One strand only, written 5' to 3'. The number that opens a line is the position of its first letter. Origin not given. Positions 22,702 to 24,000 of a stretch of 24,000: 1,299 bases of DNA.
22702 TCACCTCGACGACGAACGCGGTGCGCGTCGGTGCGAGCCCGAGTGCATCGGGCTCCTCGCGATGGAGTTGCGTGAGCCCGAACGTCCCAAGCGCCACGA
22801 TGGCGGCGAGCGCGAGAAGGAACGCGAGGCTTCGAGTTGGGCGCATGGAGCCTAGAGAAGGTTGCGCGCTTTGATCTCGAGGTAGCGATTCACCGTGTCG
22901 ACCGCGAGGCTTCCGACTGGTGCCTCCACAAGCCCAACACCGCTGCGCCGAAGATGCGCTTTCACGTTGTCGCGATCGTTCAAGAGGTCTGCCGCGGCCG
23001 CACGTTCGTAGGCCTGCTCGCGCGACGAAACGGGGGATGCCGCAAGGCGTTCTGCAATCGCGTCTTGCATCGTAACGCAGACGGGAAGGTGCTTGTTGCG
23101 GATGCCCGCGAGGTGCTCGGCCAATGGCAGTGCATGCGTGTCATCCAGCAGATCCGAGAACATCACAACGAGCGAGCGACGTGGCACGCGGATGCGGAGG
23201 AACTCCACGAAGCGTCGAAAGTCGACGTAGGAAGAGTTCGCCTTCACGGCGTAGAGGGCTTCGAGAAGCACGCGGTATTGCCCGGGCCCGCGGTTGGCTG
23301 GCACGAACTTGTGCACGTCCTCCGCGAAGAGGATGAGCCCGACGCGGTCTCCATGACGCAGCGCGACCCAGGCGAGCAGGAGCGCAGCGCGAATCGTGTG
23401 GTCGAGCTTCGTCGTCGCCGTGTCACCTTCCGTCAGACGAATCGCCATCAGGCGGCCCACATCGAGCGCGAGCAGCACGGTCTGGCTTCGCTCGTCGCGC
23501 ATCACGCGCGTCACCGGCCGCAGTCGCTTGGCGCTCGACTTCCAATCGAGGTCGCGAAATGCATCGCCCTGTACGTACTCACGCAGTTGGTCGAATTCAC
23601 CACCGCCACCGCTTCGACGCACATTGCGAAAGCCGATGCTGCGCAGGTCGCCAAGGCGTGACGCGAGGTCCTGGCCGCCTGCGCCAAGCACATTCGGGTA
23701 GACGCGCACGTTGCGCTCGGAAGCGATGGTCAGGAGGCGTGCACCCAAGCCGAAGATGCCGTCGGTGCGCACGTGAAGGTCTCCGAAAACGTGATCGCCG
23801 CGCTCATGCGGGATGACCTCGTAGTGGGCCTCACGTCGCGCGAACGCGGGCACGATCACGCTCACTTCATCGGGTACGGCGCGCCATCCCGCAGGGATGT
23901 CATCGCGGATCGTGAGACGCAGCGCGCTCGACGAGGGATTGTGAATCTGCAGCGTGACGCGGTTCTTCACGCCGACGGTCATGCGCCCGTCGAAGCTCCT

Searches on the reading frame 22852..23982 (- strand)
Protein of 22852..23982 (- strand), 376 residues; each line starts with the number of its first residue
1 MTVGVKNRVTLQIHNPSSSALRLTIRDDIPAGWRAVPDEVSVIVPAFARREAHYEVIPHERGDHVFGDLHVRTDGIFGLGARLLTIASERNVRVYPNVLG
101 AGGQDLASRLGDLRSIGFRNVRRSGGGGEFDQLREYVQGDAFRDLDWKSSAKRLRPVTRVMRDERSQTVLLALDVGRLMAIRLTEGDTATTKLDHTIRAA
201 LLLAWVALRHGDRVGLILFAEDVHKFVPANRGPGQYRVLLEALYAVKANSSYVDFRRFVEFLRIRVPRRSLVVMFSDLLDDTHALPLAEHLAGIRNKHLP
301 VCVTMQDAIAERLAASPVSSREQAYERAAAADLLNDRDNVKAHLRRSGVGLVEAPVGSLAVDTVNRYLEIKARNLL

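Call 41: find_encoding_contigs(protein=window:22852-23982:-, flank=10000, max_places=4)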
Protein window:22852-23982:- (376 aa): no gene with exactly this product is on record in the collection.
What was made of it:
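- Tried and rejected: The right-end protein was not on record (call 41).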

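Call 94: search_protein_families(library=pfam, proteins=[window:22852-23982:-], max_evalue=0.001)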
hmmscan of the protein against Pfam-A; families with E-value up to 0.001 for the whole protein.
window:22852-23982:- (376 aa): 2 families
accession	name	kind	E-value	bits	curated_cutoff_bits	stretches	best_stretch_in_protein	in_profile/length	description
PF01882.25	DUF58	-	8.7e-32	110.5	23.4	1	133-314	2-177/216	Protein of unknown function DUF58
PF13519.12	VWA_2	-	6.6e-05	23.9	27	1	170-277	2-105/107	von Willebrand factor type A domain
